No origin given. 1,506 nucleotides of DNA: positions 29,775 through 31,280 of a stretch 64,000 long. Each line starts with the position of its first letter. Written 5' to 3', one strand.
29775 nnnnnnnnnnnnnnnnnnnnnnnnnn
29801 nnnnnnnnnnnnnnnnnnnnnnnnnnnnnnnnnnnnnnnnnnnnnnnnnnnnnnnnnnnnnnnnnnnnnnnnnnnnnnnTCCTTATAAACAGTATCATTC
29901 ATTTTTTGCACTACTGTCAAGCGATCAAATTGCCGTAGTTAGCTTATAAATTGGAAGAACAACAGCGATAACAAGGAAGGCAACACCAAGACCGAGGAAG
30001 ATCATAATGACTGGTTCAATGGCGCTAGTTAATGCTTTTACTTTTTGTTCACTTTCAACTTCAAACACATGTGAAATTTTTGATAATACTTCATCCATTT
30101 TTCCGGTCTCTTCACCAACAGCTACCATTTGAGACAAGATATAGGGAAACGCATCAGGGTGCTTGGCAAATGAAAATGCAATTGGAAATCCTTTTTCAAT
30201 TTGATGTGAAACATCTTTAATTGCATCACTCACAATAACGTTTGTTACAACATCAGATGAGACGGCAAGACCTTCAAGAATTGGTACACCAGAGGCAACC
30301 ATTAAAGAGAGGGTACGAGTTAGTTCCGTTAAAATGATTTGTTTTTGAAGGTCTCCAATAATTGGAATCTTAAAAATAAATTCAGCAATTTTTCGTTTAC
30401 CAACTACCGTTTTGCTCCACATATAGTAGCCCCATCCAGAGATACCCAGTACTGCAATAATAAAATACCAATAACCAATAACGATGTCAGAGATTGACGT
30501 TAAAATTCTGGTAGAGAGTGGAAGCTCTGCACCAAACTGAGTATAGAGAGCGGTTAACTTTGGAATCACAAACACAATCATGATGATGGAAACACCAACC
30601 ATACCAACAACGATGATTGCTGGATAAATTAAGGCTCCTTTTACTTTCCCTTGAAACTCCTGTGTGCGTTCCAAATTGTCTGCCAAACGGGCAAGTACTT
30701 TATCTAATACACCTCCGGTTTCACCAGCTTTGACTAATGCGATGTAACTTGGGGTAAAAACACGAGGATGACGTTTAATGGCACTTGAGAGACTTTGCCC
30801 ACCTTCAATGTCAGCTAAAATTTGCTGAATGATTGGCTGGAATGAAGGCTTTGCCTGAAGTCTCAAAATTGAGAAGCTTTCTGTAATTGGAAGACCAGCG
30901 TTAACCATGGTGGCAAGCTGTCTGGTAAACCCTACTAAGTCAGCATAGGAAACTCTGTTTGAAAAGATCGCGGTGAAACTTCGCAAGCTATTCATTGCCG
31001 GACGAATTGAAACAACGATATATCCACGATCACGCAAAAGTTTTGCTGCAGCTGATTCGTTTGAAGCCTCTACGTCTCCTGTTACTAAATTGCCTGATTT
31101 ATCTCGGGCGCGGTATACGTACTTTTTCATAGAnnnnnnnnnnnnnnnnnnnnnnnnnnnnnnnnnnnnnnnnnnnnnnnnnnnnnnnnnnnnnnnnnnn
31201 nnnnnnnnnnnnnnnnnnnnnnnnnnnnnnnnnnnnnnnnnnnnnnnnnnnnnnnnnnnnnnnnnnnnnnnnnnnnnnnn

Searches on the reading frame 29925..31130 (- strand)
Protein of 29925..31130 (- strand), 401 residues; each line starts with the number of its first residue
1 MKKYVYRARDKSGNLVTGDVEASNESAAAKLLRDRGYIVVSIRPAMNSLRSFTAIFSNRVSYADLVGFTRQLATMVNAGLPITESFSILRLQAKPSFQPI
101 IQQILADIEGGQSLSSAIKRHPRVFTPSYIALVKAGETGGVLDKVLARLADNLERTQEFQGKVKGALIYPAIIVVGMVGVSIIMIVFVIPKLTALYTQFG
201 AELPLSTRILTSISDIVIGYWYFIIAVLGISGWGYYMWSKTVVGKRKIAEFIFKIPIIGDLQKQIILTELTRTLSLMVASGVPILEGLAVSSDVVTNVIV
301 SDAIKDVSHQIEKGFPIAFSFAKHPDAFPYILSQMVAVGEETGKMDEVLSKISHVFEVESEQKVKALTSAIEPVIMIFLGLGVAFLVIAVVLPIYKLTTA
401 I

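Call 78: search_protein_families(library=pfam, proteins=[window:29925-31130:-], max_evalue=0.00001)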
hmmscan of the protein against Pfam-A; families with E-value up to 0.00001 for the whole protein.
window:29925-31130:- (401 aa): 1 family
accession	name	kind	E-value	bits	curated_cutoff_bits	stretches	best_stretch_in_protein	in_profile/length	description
PF00482.28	T2SSF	-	2.5e-62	208.8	25.2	2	68-190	1-125/125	Type II secretion system (T2SS), protein F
